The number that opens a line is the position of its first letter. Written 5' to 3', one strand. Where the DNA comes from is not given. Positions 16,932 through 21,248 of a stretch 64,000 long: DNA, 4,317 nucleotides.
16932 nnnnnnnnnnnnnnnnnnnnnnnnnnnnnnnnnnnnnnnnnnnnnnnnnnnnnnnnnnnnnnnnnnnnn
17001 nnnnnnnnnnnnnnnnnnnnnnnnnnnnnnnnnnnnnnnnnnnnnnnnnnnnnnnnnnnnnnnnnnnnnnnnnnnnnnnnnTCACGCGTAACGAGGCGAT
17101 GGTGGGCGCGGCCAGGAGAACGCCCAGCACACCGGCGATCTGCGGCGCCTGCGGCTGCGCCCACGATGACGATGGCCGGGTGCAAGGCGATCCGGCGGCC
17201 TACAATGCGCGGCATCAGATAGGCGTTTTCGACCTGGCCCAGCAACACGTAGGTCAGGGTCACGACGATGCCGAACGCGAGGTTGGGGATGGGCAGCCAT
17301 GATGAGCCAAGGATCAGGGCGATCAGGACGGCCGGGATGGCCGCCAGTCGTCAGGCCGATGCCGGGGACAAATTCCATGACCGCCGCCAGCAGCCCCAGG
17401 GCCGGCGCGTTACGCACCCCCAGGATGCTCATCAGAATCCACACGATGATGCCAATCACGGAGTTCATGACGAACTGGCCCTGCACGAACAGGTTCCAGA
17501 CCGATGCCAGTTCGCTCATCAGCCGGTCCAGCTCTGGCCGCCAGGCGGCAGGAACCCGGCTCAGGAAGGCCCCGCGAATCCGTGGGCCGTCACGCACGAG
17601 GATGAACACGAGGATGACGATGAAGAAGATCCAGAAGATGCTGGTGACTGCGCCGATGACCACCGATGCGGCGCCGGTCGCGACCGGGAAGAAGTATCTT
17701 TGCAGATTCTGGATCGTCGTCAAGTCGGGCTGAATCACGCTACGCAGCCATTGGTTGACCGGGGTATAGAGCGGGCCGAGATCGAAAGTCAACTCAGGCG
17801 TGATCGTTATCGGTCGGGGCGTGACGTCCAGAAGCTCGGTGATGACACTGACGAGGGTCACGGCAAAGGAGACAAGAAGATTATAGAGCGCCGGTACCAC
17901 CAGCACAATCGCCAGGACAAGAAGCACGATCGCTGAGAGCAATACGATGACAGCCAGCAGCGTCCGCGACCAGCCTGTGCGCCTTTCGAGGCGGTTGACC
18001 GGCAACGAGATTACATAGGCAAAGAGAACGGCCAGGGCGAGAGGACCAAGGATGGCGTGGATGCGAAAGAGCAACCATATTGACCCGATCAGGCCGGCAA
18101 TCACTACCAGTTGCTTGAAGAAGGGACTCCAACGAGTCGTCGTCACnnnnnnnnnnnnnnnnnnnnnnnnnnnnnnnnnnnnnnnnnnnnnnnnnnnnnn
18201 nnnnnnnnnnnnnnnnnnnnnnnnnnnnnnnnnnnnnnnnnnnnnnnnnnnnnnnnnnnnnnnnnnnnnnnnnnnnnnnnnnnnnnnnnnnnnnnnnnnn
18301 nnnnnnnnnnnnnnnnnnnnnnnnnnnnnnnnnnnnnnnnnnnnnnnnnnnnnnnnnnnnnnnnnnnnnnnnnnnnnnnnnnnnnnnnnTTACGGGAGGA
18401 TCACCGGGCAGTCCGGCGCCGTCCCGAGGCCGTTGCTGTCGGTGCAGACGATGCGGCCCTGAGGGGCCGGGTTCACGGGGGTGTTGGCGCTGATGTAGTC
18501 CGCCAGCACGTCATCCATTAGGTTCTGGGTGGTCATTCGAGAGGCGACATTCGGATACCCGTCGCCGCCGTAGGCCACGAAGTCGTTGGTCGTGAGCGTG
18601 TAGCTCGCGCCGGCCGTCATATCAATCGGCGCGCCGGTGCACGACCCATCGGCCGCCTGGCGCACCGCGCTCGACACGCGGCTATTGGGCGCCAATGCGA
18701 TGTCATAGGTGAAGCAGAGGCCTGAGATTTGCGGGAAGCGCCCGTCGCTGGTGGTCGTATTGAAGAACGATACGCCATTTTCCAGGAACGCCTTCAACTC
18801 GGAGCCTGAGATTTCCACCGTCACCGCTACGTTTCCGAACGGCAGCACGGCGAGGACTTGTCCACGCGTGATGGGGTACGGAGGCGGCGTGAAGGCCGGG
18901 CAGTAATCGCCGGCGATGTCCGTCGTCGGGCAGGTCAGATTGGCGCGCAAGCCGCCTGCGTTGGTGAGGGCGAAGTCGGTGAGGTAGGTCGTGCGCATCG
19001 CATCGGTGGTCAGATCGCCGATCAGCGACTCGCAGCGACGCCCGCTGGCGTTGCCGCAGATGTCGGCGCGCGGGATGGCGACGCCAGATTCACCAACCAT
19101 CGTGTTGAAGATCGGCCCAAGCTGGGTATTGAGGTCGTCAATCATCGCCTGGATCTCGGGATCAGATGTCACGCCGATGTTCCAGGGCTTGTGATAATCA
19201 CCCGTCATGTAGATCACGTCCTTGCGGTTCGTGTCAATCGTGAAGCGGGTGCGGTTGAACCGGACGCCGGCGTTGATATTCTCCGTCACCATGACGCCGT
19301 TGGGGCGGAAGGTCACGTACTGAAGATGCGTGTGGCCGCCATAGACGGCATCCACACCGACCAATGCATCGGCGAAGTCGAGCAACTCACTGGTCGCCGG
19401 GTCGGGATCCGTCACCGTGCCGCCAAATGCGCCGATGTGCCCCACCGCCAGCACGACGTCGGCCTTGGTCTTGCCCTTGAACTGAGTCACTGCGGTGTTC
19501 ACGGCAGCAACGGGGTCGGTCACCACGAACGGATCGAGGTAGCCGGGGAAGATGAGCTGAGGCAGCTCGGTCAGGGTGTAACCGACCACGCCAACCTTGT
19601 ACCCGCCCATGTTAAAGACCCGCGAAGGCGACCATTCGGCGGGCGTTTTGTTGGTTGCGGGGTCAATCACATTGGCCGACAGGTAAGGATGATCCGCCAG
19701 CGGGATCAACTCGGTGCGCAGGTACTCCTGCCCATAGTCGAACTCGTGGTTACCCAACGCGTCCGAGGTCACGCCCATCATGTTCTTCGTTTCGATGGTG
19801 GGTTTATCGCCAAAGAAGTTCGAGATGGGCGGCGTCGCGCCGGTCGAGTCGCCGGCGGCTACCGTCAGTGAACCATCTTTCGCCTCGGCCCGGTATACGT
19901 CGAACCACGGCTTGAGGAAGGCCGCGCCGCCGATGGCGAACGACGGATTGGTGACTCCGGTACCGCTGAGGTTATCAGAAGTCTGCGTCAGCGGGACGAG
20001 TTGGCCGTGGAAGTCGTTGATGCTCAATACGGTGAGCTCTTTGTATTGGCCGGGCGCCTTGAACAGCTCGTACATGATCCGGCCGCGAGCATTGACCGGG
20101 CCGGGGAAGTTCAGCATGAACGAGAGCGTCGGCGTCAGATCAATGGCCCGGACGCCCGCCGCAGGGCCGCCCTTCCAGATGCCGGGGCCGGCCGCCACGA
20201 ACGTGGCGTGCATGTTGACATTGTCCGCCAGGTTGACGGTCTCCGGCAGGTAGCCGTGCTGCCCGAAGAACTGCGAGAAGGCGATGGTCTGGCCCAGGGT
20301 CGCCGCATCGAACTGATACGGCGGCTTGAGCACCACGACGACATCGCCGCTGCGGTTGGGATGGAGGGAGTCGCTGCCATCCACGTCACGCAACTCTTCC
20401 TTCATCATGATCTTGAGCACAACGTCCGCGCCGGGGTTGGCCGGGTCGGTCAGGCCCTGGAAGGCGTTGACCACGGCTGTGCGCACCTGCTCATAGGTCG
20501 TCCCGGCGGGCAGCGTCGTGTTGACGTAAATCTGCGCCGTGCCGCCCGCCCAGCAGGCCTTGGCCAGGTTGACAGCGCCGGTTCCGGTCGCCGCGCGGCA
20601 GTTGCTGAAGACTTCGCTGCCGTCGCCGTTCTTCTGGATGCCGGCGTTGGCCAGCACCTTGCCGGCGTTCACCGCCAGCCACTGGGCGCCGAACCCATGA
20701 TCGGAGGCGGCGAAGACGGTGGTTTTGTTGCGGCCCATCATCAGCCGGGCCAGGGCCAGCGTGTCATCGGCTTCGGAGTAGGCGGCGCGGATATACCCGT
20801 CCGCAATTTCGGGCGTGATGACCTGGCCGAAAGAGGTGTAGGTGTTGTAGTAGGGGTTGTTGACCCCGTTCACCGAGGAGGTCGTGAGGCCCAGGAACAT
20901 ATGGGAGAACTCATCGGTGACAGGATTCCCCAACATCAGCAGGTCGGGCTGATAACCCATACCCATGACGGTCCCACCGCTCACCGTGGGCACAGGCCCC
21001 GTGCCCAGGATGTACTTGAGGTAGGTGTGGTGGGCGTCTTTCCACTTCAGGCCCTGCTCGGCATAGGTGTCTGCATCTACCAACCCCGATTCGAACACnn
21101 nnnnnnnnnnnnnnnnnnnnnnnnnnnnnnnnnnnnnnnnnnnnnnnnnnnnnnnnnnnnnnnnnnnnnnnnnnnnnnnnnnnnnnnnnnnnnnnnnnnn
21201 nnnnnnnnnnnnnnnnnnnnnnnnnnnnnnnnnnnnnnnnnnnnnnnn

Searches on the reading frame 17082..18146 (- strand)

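Call 7: search_protein_families(library=pfam, proteins=[window:17082-18146:-])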
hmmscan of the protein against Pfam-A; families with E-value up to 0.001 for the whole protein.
window:17082-18146:- (354 aa): 1 family
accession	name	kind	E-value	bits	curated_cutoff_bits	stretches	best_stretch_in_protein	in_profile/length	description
PF01594.21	AI-2E_transport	-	3.7e-28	99.1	34.3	1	15-265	6-239/327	AI-2E family transporter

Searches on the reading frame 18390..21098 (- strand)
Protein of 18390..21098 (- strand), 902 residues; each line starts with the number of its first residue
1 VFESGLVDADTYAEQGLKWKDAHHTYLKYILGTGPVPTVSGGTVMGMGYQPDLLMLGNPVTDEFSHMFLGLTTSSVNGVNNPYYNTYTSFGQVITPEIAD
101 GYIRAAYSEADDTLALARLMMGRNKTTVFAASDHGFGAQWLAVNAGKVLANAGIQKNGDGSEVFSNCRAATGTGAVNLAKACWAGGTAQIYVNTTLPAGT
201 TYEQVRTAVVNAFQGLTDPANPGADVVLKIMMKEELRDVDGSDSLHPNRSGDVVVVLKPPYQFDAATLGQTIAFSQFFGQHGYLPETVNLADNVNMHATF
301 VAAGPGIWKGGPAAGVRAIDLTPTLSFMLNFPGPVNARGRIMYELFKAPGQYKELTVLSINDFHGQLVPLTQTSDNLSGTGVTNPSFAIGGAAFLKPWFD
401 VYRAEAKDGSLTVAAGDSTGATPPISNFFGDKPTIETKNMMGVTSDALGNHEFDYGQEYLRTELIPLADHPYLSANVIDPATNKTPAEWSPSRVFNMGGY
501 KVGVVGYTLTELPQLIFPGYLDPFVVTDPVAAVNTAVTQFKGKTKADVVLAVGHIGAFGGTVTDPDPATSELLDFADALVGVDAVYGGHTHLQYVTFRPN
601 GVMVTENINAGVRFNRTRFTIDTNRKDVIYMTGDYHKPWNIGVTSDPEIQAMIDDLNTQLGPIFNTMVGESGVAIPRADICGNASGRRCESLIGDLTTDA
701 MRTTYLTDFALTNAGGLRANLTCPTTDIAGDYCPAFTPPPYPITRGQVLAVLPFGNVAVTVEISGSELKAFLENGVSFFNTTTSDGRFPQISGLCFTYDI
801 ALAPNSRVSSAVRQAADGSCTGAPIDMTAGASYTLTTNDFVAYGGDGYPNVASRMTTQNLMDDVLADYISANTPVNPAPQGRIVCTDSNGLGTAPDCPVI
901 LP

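Call 7: search_protein_families(library=pfam, proteins=[window:18390-21098:-])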
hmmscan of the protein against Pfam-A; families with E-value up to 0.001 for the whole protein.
window:18390-21098:- (902 aa): 3 families
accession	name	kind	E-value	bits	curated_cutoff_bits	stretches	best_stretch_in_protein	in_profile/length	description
PF02872.23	5_nucleotid_C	-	7.9e-31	107.7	23.6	1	686-850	17-155/158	5'-nucleotidase, C-terminal domain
PF01663.27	Phosphodiest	-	7.9e-06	26.1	23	1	49-283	158-341/342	Type I phosphodiesterase / nucleotide pyrophosphatase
PF00149.33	Metallophos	-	0.0001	23.2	21.5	1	356-591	2-189/191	Calcineurin-like phosphoesterase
